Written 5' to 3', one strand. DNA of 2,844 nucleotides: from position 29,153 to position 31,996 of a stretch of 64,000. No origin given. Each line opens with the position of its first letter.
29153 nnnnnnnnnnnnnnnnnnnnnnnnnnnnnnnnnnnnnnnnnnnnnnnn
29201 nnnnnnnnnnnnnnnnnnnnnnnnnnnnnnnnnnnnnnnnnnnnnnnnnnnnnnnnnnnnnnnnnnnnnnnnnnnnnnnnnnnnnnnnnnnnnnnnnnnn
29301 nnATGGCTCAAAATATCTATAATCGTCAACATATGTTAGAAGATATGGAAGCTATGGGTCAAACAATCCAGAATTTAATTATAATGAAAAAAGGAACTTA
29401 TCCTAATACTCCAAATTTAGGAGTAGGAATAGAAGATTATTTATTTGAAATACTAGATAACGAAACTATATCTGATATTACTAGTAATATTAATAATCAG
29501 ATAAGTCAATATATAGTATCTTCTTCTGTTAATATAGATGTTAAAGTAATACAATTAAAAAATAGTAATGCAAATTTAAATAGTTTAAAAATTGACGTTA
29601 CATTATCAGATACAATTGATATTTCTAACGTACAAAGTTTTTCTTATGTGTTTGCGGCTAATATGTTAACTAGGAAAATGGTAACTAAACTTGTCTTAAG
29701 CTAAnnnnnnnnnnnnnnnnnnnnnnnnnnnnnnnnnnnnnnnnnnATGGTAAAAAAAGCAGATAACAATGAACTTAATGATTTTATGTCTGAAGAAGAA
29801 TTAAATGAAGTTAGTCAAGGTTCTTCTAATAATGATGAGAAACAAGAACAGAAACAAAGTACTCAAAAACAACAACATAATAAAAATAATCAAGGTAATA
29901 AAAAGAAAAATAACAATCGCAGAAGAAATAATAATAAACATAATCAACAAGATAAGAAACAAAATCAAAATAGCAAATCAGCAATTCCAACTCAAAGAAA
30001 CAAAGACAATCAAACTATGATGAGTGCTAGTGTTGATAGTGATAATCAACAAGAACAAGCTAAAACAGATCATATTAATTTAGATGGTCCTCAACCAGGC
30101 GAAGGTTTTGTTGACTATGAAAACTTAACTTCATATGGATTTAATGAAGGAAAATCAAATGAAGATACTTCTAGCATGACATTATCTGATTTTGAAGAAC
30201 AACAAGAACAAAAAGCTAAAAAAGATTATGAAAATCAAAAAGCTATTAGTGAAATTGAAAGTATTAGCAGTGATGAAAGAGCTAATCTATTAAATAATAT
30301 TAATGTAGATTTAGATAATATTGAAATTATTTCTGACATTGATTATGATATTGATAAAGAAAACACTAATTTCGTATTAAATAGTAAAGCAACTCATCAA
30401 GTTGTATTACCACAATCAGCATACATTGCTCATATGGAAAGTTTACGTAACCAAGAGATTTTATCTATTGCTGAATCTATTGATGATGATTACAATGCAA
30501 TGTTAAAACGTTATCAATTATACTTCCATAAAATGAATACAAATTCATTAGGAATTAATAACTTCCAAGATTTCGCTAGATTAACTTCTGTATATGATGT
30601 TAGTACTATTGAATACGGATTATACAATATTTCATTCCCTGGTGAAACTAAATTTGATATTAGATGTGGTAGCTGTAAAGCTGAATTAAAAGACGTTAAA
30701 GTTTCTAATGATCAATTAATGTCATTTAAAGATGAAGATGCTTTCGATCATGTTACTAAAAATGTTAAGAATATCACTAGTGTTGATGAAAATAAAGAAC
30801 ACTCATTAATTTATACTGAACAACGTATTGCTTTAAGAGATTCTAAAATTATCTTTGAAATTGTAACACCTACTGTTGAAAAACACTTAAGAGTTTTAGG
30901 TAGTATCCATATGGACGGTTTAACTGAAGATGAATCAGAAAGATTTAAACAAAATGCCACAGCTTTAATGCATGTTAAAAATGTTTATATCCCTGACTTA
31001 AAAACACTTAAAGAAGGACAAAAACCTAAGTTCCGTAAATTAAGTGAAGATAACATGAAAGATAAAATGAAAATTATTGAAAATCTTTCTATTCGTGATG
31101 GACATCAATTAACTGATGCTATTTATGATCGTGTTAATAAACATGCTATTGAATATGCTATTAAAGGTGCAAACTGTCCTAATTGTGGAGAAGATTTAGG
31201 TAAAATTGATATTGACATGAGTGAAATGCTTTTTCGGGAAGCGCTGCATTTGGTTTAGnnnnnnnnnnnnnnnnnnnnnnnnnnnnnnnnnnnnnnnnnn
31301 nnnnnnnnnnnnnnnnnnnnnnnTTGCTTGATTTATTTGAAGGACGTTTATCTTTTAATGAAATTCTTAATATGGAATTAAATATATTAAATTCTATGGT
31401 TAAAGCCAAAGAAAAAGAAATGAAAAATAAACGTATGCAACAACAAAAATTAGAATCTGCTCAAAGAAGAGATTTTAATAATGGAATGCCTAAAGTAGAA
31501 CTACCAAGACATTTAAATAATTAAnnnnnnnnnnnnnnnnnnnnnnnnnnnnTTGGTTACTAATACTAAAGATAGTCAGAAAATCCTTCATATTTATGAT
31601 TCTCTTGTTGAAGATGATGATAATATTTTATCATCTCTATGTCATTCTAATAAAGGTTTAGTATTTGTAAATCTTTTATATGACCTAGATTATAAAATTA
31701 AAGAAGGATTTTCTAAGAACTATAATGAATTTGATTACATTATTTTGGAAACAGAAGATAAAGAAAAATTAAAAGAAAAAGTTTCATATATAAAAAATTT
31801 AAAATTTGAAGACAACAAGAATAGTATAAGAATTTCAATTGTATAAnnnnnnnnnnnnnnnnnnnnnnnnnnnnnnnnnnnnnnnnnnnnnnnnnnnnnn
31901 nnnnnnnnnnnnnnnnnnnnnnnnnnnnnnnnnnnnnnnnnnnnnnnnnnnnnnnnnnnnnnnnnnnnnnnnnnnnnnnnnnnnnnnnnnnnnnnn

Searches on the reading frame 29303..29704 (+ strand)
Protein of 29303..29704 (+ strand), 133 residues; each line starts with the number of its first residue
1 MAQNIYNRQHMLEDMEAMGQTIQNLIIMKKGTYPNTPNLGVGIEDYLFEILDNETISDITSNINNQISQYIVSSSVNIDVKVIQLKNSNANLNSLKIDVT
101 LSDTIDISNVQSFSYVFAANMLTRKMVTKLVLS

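Call 21: search_protein_families(library=pfam, proteins=[window:29303-29704:+], max_evalue=1)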
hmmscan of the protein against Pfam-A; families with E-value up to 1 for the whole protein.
window:29303-29704:+ (133 aa): 3 families
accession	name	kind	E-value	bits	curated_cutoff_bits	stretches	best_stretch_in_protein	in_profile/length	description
PF04965.19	GPW_gp25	-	0.00041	20.5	27.2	1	19-100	8-90/96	Baseplate wedge protein gp25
PF10934.14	Sheath_initiator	-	0.013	16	32.9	1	7-92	15-98/104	Contractile injection system sheath initiator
PF05250.16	UPF0193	-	0.4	10.9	23.3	1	3-23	166-186/217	Uncharacterised protein family (UPF0193)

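Call 22: search_protein_families(library=phrogs, proteins=[window:29303-29704:+], max_evalue=0.01)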
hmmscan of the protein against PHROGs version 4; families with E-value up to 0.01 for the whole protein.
window:29303-29704:+ (133 aa): 4 families
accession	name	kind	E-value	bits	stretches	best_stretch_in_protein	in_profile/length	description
phrog_261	-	tail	1.1e-13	52.7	1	12-71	41-100/312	baseplate wedge subunit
phrog_43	-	tail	1.1e-06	29.3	1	8-106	12-106/126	baseplate wedge subunit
phrog_975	-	tail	0.00036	20.7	1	15-69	134-188/238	baseplate protein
phrog_33571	-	unknown function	0.0042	18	0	6-98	54-144/161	-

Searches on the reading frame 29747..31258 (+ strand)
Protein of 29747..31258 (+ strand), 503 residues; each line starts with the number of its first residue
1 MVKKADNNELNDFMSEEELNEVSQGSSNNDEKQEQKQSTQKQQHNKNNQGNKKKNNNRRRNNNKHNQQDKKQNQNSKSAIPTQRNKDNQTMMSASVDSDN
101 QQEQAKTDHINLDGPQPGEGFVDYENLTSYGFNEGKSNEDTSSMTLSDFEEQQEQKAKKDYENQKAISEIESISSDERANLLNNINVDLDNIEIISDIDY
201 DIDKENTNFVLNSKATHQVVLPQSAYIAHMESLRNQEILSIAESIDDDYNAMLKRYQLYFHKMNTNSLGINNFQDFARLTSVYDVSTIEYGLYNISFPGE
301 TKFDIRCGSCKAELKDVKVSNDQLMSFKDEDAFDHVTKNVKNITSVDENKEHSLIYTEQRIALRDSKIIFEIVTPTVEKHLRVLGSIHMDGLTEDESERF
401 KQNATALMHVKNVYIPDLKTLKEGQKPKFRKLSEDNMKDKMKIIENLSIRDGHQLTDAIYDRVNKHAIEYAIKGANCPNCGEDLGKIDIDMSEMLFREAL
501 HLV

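Call 21: search_protein_families(library=pfam, proteins=[window:29747-31258:+], max_evalue=1)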
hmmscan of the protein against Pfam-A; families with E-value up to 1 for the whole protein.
window:29747-31258:+ (503 aa): 2 families
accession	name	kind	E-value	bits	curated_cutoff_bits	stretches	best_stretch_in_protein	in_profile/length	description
PF23548.1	Zn_ribbon_FGT1_2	-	0.15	12.1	27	0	305-312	3-10/35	FORGETTER1 second zinc ribbon domain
PF24460.1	DUF7575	-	0.28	11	28.5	1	474-484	3-13/28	Domain of unknown function (DUF7575)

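Call 22: search_protein_families(library=phrogs, proteins=[window:29747-31258:+], max_evalue=0.01)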
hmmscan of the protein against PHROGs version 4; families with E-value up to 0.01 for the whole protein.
window:29747-31258:+ (503 aa): 1 family
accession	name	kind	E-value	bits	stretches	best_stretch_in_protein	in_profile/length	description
phrog_18873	-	unknown function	4.2e-80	270.6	1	135-499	41-396/400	-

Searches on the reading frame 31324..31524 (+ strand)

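Call 21: search_protein_families(library=pfam, proteins=[window:31324-31524:+], max_evalue=1)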
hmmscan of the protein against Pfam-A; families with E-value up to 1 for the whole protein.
window:31324-31524:+ (66 aa): 2 families
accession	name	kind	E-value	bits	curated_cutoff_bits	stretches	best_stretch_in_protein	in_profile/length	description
PF15134.11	CEP15-like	-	0.0056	17.1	27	1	11-50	15-54/110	Centrosomal protein 15-like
PF10883.13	DUF2681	-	0.021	15.6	28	1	13-50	36-73/90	Protein of unknown function (DUF2681)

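Call 22: search_protein_families(library=phrogs, proteins=[window:31324-31524:+], max_evalue=0.01)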
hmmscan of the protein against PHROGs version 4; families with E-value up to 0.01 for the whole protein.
window:31324-31524:+ (66 aa): 0 families

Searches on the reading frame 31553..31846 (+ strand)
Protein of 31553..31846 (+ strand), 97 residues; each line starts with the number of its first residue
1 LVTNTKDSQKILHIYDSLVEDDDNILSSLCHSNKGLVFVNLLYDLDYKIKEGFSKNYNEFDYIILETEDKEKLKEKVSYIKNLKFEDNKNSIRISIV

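Call 21: search_protein_families(library=pfam, proteins=[window:31553-31846:+], max_evalue=1)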
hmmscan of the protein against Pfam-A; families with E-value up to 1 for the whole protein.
window:31553-31846:+ (97 aa): 0 families

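Call 22: search_protein_families(library=phrogs, proteins=[window:31553-31846:+], max_evalue=0.01)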
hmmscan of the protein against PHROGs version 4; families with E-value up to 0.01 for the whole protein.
window:31553-31846:+ (97 aa): 1 family
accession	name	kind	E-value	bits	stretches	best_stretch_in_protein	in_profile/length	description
phrog_10762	-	unknown function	0.0029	18.8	1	45-87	18-59/72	-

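Call 32: find_homologous_proteins(query=window:31553-31846:+, max_evalue=0.01)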
Query window:31553-31846:+ (97 aa): 3 proteins with E <= 0.01 among 4 candidates.
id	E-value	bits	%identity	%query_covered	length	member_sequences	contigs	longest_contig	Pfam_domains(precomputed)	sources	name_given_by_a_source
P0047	2.3e-52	192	98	100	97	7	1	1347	-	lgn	-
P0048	1.2e-47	177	88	100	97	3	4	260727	-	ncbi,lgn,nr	ncbi:hypothetical protein [Staphylococcus phage vB_StaM_SA1]|nr:hypothetical protein [Staphylococcus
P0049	8.9e-41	155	79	100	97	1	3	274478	-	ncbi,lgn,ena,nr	ncbi:hypothetical protein CPT_Machias_195 [Staphylococcus phage Machias]|nr:hypothetical protein CPT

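Call 52: predict_structure(alignment_id=A2)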
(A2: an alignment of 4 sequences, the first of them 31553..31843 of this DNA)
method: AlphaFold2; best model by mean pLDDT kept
length: 97 residues; sequences in the alignment: 4
mean_pLDDT: 75.2   pTM: 0.62
mean pLDDT of the five models: 75.2, 74.9, 52.9, 51.1, 44.2
residues with pLDDT >= 90: 0; 70-90: 69; 50-70: 25; < 50: 3
segments of 3 or more residues with pLDDT < 50: 1-3
pLDDT, mean of each block of 10 residues (from residue 1): 55 71 68 77 82 62 85 86 84 84
secondary structure, 60 per line:
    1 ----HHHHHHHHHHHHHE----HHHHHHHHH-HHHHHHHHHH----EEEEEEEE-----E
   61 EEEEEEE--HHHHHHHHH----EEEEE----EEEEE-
elements in order: H5-17 H23-31 H33-42 E47-54 E60-67 H70-78 E83-87 E92-96

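Call 57: fold_search(model_id=the predicted structure, library=pdb)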
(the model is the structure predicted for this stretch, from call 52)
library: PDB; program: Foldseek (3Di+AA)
matches with E <= 10: 288; with E <= 0.001: 0
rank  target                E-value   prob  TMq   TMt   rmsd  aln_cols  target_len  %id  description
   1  4kaw                  6.4e-02  0.63  0.39  0.24   8.7       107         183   12  Crystal structure of ribosome recycling factor mutant R39G from Mycobacterium tuberculosis (released 2014-03-19)
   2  6cj0_A                7.7e-02  0.85  0.38  0.18   3.9        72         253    7  Chromosomal trehalose-6-phosphate phosphatase from P. aeruginosa (released 2018-05-09)
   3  6e52_B                9.3e-02  0.25  0.28  0.16  10.2       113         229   12  Chimeric structure of Saccharomyces cerevisiae GCN4 leucine zipper fused to Staphylococcus aureus AgrC cytoplasmic his (released 2019-02-27)
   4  6d3v_A                9.9e-02  0.75  0.38  0.18   3.9        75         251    9  Chromosomal trehalose-6-phosphate phosphatase from P. aeruginosa (released 2018-05-09)
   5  4kb2                  1.2e-01  0.51  0.39  0.24   8.6       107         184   12  Crystal structure of ribosome recycling factor mutant R109A from Mycobacterium tuberculosis (released 2014-03-12)
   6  4kdd                  1.2e-01  0.38  0.34  0.22   9.0       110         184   11  Structure of Mycobacterium tuberculosis ribosome recycling factor in presence of detergent (released 2014-03-12)
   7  1xvi_A                1.5e-01  0.89  0.44  0.20   5.4        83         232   11  Crystal Structure of YedP, phosphatase-like domain protein from Escherichia coli K12 (released 2004-12-14)
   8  4kb4                  1.8e-01  0.30  0.34  0.21   7.7       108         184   12  Crystal structure of ribosome recycling factor mutant R31A from Mycobacterium tuberculosis (released 2014-03-12)
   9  1wr8_A                1.9e-01  0.84  0.42  0.20   4.1        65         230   11  Crystal structure of hypothetical protein PH1421 from Pyrococcus horikoshii. (released 2004-10-26)
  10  1xvi_B                1.9e-01  0.80  0.43  0.20   5.3        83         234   11  Crystal Structure of YedP, phosphatase-like domain protein from Escherichia coli K12 (released 2004-12-14)
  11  1wr8_B                2.0e-01  0.77  0.33  0.16   4.3        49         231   14  Crystal structure of hypothetical protein PH1421 from Pyrococcus horikoshii. (released 2004-10-26)
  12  1is1                  2.4e-01  0.28  0.36  0.22  11.3       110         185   14  Crystal structure of ribosome recycling factor from Vibrio parahaemolyticus (released 2003-06-17)
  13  6eri_Az               2.4e-01  0.15  0.30  0.18  16.7       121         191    9  Structure of the chloroplast ribosome with chl-RRF and hibernation-promoting factor (released 2018-04-18)
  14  9a5g_A                3.3e-01  0.30  0.39  0.23  11.1       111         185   14  Integrative model of RRF-YTWF by crosslinking MS and deep learning (released 2024-09-18)
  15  4kc6                  4.0e-01  0.20  0.34  0.22   7.1       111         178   13  Crystal structure of C-terminal deletion mutant of ribosome recycling factor from Mycobacterium tuberculosis (released 2014-03-12)
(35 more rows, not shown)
